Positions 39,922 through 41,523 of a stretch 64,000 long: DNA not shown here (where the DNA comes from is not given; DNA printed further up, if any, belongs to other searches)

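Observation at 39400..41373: TMTC-like first-loop motif (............) in a bacterial GT-C enzyme fused to TPR repeats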

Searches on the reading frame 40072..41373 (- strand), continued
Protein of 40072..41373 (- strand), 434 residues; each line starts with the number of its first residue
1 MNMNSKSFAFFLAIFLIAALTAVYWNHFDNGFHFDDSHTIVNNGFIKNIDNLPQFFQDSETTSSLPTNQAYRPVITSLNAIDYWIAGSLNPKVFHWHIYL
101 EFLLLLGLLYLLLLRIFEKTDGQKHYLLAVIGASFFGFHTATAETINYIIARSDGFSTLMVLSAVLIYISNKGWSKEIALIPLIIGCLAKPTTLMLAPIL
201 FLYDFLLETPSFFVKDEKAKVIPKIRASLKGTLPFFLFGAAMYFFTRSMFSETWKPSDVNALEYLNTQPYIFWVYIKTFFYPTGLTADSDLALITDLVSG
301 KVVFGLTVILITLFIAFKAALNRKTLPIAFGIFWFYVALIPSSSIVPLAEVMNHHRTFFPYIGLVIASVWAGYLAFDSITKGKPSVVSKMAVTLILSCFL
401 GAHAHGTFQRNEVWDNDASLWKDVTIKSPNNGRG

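Call 32: find_encoding_contigs(protein=P0095, flank=7000, max_places=1)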
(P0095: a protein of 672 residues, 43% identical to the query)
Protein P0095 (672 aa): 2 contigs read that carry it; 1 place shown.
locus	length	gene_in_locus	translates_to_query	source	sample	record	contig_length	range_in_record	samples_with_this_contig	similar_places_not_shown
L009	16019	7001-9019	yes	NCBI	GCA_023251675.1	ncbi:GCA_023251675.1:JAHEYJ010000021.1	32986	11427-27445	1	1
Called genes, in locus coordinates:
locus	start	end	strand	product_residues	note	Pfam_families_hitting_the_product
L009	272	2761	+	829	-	PF13620:CarboxypepD_reg, PF13715:CarbopepD_reg_2, PF07715:Plug, PF00593:TonB_dep_Rec_b-barrel, PF25183:OMP_b-brl_4 (weak)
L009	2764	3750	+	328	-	PF14054:DUF4249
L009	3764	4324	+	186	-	PF03782:AMOP (weak)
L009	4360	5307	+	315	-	PF07992:Pyr_redox_2, PF12831:FAD_oxidored (faint), PF13738:Pyr_redox_3, PF00070:Pyr_redox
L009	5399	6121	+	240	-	PF07661:MORN_2 (faint)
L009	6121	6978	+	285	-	PF12146:Hydrolase_4, PF20434:BD-FAE (faint), PF00561:Abhydrolase_1, PF12697:Abhydrolase_6, PF00326:Peptidase_S9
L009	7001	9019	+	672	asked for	PF13431:TPR_17 (faint), PF13432:TPR_16 (faint), PF23914:TPR_CcmH_CycH (faint), PF00515:TPR_1 (faint), PF13181:TPR_8 (faint), PF13424:TPR_12 (faint), PF13428:TPR_14 (faint), PF07719:TPR_2 (weak), +1 more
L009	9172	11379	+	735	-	PF04851:ResIII (weak), PF00270:DEAD, PF00271:Helicase_C, PF16124:RecQ_Zn_bind, PF09382:RQC, PF00570:HRDC, PF14493:HTH_40 (weak), PF21220:RecQ-1-like_HTH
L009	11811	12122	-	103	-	PF10387:DUF2442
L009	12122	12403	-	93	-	PF13711:DUF4160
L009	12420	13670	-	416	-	PF00438:S-AdoMet_synt_N, PF02772:S-AdoMet_synt_M, PF02773:S-AdoMet_synt_C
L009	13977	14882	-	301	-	PF00005:ABC_tran, PF13304:AAA_21 (weak)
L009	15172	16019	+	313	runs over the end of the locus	PF16745:RsgA_N, PF01926:MMR_HSR1 (faint), PF03193:RsgA_GTPase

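Call 51: search_protein_representatives(alignment_id=A2)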
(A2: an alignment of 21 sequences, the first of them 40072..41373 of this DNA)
Query: 21 sequences, 436 profile positions. Proteins with E-value up to 0.001 (for the whole library): 65366; up to 1e-10: 36404; up to 1e-30: 5628. The best 150 are listed.
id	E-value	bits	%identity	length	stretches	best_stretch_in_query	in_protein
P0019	1.5e-197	673.4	-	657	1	1-436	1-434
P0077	4.6e-190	648.7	-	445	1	6-436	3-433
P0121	2.4e-178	610.1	-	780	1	7-436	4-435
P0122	1.2e-174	597.9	-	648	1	7-436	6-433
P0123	3.6e-171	586.4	-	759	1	11-436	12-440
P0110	3.9e-171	586.4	-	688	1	4-436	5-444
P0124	6.3e-168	575.8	-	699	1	4-436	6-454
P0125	4.8e-166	569.6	-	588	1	5-436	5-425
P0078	3.8e-165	566.6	-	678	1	6-436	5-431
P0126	4.6e-165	566.3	-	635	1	15-436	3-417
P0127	2.2e-164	564.1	-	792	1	6-436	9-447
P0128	1.2e-160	551.8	-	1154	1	6-436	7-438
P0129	1.5e-160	551.5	-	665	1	7-436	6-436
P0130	2.4e-160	550.8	-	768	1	6-436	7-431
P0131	3.3e-160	550.3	-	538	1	9-436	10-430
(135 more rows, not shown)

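Call 56: find_related_loci(query=A2, collection=genome_contigs, flank=10000)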
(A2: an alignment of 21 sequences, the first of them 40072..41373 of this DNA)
Query A2 (434 aa) in genome_contigs; peptide patterns used: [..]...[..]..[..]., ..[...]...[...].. (x = any residue, [..] = any of these).
599 stretches matched a pattern (row limit reached: there are more); 538 encode a relative of the query (tblastn E <= 1e-3); the best 80 are kept; 80 distinct loci.
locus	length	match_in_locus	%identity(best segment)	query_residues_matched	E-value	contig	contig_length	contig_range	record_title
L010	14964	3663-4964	75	1-434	0e+0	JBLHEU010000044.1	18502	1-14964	MAG: Bacteroidia bacterium isolate 3300055003_35 Ga0535643_0001510, whole genome shotgun sequence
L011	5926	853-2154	68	1-434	0e+0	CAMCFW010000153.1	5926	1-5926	MAG: Chryseobacterium gleum isolate MiH-22jul19-154 genome assembly, contig: MiH-22jul19-C32227, whole genome shotgun se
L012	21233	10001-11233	66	24-434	2e-180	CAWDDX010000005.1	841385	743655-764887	MAG: uncultured Gammaproteobacteria bacterium isolate MFD05684.bin.1.310 genome assembly, contig: contig_73292, whole ge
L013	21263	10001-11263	62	13-434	4e-169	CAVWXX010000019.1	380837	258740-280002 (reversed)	MAG: uncultured Gammaproteobacteria bacterium isolate MFD03804.bin.1.241 genome assembly, contig: contig_47100, whole ge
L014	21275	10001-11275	46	21-434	1e-111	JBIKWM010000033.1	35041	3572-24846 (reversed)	MAG: Flavobacteriales bacterium isolate ME2015-09-13_3300035666_group6_bin210 Rohwer_bin1007_scaffold_786_c1, whole geno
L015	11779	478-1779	46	2-434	2e-108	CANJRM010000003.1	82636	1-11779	MAG: Bacteroidetes bacterium isolate RH-23may17-600 genome assembly, contig: RH-23may17-C2017, whole genome shotgun sequ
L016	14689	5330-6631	44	3-434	3e-108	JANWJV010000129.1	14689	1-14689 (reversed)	MAG: Bacteroidia bacterium isolate CRAIB_MAG76 c_000000078394, whole genome shotgun sequence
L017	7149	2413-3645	45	23-434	5e-107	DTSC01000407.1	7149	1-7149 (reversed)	MAG TPA_asm: Flavobacteriales bacterium isolate UWMA-0041 NODE_7770_length_7149_cov_0.202411, whole genome shotgun seque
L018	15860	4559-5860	45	2-434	2e-106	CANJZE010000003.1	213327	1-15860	MAG: Bacteroidetes bacterium isolate RH-26jul17-168 genome assembly, contig: RH-26jul17-C70, whole genome shotgun sequen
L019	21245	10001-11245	46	23-434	2e-106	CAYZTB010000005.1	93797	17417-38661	MAG TPA_asm: uncultured Bacteroidia bacterium isolate SRP128246_co1_513 genome assembly, contig: NODE_135_length_93797_c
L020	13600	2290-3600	44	2-434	3e-106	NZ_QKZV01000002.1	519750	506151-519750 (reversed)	Hydrotalea sandarakina strain DSM 23241 LX80DRAFT_scaffold00002.2, whole genome shotgun sequence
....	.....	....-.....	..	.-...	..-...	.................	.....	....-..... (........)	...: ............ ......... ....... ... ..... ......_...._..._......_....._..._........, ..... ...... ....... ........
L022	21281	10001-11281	42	12-434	1e-104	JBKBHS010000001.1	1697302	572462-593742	MAG: Bacteroidia bacterium isolate 21I_069.bin.58 NODE_3_length_1697302_cov_67.833188, whole genome shotgun sequence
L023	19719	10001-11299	43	4-434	7e-105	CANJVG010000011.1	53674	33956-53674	MAG: Bacteroidetes bacterium isolate RH-23may17-913 genome assembly, contig: RH-23may17-C4271, whole genome shotgun sequ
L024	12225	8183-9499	42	4-434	2e-104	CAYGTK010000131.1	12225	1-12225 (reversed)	MAG TPA_asm: uncultured Chitinophagaceae bacterium isolate ERP117304_co3_226 genome assembly, contig: NODE_7245_length_1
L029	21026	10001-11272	43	11-434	1e-103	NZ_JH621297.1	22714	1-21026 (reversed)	Aquimarina agarilytica ZC1 Scaffold52, whole genome shotgun sequence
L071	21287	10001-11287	41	3-434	1e-98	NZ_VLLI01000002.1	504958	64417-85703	Mucilaginibacter frigoritolerans strain ATCC BAA-1854 JN11DRAFT_scaffold00002.2, whole genome shotgun sequence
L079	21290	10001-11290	41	5-434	1e-98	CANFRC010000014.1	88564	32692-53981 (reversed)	MAG: Bacteroidetes bacterium isolate Jr-16oct17-164 genome assembly, contig: Jr-16oct17-C520, whole genome shotgun seque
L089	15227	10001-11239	42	21-434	7e-98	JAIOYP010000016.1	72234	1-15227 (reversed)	MAG: Flavobacteriales bacterium isolate Tobar13m-G11 Tobar13m-C509, whole genome shotgun sequence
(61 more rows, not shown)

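Call 60: search_protein_families(library=pfam, proteins=[L012:6056-8005:-, L012:13851-14324:-, L012:14441-15658:-, L014:7636-8577:+, L014:8583-9875:-, L014:5492-6946:+, L017:2-1903:+, L017:1913-2353:+, L017:5696-6439:-, L008:3339-4718:+], max_evalue=0.01)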
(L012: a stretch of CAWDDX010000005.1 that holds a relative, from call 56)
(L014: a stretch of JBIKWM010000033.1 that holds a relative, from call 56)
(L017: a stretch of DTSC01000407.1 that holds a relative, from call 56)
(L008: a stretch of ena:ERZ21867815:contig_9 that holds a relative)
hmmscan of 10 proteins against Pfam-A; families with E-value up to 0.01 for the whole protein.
L012:6056-8005:- (649 aa): 2 families
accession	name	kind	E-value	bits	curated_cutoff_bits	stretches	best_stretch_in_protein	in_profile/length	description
PF01391.23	Collagen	-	3.1e-24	84.9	27.2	3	274-331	1-58/60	Collagen triple helix repeat (20 copies)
PF24269.1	DUF7467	-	1e-15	58.9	27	1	140-252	1-116/116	Domain of unknown function (DUF7467)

L012:13851-14324:- (157 aa): 2 families
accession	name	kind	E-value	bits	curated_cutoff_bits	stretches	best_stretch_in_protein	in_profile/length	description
PF01610.23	DDE_Tnp_ISL3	-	1.3e-31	110.7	23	1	47-153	1-107/240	Transposase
PF13542.12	HTH_Tnp_ISL3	-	0.00011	22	27.4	1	5-32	24-51/51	Helix-turn-helix domain of transposase family ISL3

L012:14441-15658:- (405 aa): 0 families

L014:7636-8577:+ (313 aa): 1 family
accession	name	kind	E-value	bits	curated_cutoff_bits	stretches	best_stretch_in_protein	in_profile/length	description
PF19420.4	DDAH_eukar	-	2.9e-95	319.3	23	1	18-308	1-291/291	N,N dimethylarginine dimethylhydrolase, eukaryotic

L014:8583-9875:- (430 aa): 0 families

L014:5492-6946:+ (484 aa): 2 families
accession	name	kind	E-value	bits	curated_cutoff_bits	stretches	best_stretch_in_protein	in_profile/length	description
PF00581.25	Rhodanese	-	5e-30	104.4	22.2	2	379-466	2-100/102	Rhodanese-like domain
PF00753.33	Lactamase_B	-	5.3e-14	53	22.7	1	28-93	7-76/196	Metallo-beta-lactamase superfamily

L017:2-1903:+ (633 aa): 1 family
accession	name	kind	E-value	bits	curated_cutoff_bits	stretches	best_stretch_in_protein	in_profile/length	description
PF13884.11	Peptidase_S74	-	3.1e-14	53.4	22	1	519-575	1-57/58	Chaperone of endosialidase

L017:1913-2353:+ (146 aa): 0 families

L017:5696-6439:- (247 aa): 2 families
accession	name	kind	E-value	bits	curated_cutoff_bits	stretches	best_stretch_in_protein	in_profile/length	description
PF00535.33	Glycos_transf_2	-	2.3e-25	89.9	23.3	1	14-175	2-164/168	Glycosyl transferase family 2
PF13733.12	Glyco_transf_7N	-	0.00022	21.3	27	1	4-67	41-103/134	N-terminal region of glycosyl transferase group 7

L008:3339-4718:+ (459 aa): 6 families
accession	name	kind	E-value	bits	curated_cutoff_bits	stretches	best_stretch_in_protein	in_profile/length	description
PF07992.20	Pyr_redox_2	-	6.1e-06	26.3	26.1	1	3-37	1-33/291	Pyridine nucleotide-disulphide oxidoreductase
PF00890.30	FAD_binding_2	-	4.5e-05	23.3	20.4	1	4-39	1-39/414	FAD binding domain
PF12831.13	FAD_oxidored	-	0.00018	21.4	27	1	4-32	1-29/416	FAD dependent oxidoreductase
PF00732.25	GMC_oxred_N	-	0.0026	18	23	1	248-308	138-201/218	GMC oxidoreductase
PF01494.25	FAD_binding_3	-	0.0043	16.8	22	1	3-32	2-31/349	FAD binding domain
PF03486.20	HI0933_like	-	0.0094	15.9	50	0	4-33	2-31/244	HI0933-like protein Rossmann domain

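Call 62: find_encoding_contigs(protein=P0001, flank=1000, max_places=3)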
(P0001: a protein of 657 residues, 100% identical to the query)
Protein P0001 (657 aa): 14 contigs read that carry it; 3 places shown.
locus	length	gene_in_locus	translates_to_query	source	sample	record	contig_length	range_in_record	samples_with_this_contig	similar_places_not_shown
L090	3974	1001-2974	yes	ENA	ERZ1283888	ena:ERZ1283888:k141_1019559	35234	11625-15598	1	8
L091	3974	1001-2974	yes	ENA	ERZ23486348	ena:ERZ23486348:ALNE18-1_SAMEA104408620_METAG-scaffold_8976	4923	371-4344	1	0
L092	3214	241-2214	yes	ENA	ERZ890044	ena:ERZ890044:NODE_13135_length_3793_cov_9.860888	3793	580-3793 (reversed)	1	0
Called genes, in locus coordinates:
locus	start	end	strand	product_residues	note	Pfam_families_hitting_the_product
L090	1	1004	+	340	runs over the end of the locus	PF03706:LPG_synthase_TM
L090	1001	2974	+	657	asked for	PF13181:TPR_8 (faint), PF07719:TPR_2 (faint), PF13424:TPR_12 (faint), PF13432:TPR_16 (faint), PF14559:TPR_19 (faint), PF13414:TPR_11 (faint), PF13428:TPR_14 (faint), PF00515:TPR_1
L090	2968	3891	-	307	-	PF13469:Sulfotransfer_3 (weak)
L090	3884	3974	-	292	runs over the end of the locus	PF00535:Glycos_transf_2, PF10111:Glyco_tranf_2_2 (weak)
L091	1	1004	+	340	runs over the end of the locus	PF03706:LPG_synthase_TM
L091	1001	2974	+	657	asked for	PF13181:TPR_8 (faint), PF07719:TPR_2 (faint), PF13424:TPR_12 (faint), PF13432:TPR_16 (faint), PF14559:TPR_19 (faint), PF13414:TPR_11 (faint), PF13428:TPR_14 (faint), PF00515:TPR_1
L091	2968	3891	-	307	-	PF13469:Sulfotransfer_3 (weak)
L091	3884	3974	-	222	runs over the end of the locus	?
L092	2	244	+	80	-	?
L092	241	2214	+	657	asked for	PF13181:TPR_8 (faint), PF07719:TPR_2 (faint), PF13424:TPR_12 (faint), PF13432:TPR_16 (faint), PF14559:TPR_19 (faint), PF13414:TPR_11 (faint), PF13428:TPR_14 (faint), PF00515:TPR_1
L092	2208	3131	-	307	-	PF13469:Sulfotransfer_3 (weak)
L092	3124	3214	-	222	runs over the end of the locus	?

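Call 70: search_protein_families(library=pfam, proteins=[L029:12300-14522:-, L029:14539-16065:-, L029:16077-16943:-, L029:16936-18552:-, L029:18543-18980:-, L029:18998-19876:-, L071:12313-13179:-, L071:13196-13558:-, L071:13560-14273:-, L079:13407-14123:-], max_evalue=0.001)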
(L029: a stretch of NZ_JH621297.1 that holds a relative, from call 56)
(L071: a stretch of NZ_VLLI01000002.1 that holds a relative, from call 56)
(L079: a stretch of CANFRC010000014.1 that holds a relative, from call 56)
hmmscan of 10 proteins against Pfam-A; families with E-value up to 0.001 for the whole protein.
L029:12300-14522:- (740 aa): 8 families
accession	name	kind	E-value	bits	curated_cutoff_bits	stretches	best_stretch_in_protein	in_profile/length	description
PF00515.34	TPR_1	-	1.2e-16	60.1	27.8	1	691-723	2-34/34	Tetratricopeptide repeat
PF07719.23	TPR_2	-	9.9e-09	35.1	27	0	692-722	3-33/34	Tetratricopeptide repeat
PF13414.12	TPR_11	-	3.1e-08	33.6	26.8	0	578-612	4-38/42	TPR repeat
PF13431.12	TPR_17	-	4.4e-06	27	24.4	0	592-623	3-34/34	Tetratricopeptide repeat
PF13424.12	TPR_12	-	1.1e-05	26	30.1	0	692-737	5-51/77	Tetratricopeptide repeat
PF13181.12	TPR_8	-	4.9e-05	23.6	25.7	0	692-722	3-33/34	Tetratricopeptide repeat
PF13428.12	TPR_14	-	7.8e-05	23.4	23.5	0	698-731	9-42/44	Tetratricopeptide repeat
PF14559.12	TPR_19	-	0.0001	23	25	0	676-722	11-57/68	Tetratricopeptide repeat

L029:14539-16065:- (508 aa): 0 families

L029:16077-16943:- (288 aa): 6 families
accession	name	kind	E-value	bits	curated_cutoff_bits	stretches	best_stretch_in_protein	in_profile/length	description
PF01370.27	Epimerase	-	8.3e-12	45.5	20.9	1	5-107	1-115/240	NAD dependent epimerase/dehydratase family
PF04321.23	RmlD_sub_bind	-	6.7e-09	35.7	27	1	4-107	2-101/287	RmlD substrate binding domain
PF05368.20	NmrA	-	6.5e-08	32.9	27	1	1-108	1-107/298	NmrA-like family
PF07993.18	NAD_binding_4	-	2.1e-06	27.5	20.1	0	60-115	86-144/258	Male sterility protein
PF01073.25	3Beta_HSD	-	2.3e-05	24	22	1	6-110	1-119/280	3-beta hydroxysteroid dehydrogenase/isomerase family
PF13460.12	NAD_binding_10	-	0.00014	22.2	27.2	1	9-113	1-104/184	NAD(P)H-binding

L029:16936-18552:- (538 aa): 0 families

L029:18543-18980:- (145 aa): 0 families

L029:18998-19876:- (292 aa): 2 families
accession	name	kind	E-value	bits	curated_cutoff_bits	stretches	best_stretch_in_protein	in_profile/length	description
PF00535.33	Glycos_transf_2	-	2.6e-27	96.2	23.3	1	6-169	1-167/168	Glycosyl transferase family 2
PF10111.15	Glyco_tranf_2_2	-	5.2e-05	23.3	27.3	1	7-108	2-104/276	Glycosyltransferase like family 2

L071:12313-13179:- (288 aa): 4 families
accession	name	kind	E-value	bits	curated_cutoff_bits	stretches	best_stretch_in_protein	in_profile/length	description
PF13489.12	Methyltransf_23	-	3.2e-24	85.9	27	1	72-229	16-160/164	Methyltransferase domain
PF08242.18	Methyltransf_12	-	1.3e-06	29.5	30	1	83-171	1-98/98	Methyltransferase domain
PF08241.18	Methyltransf_11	-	1.3e-05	26.1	21.2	1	83-173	1-95/95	Methyltransferase domain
PF07282.18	Cas12f1-like_TNB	-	0.00037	21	26.3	0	6-33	29-48/60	Cas12f1-like, TNB domain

L071:13196-13558:- (120 aa): 1 family
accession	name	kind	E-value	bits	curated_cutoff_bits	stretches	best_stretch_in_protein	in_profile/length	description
PF10066.14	DUF2304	-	2.1e-25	89.5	25.5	1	3-107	1-105/106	Uncharacterized conserved protein (DUF2304)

L071:13560-14273:- (237 aa): 1 family
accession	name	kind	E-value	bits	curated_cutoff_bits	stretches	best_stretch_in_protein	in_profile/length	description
PF00535.33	Glycos_transf_2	-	3.4e-23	82.8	23.3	1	7-168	2-164/168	Glycosyl transferase family 2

L079:13407-14123:- (238 aa): 1 family
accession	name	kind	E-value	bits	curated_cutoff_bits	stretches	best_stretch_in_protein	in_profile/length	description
PF00535.33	Glycos_transf_2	-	2.8e-23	83.1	23.3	1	7-165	3-162/168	Glycosyl transferase family 2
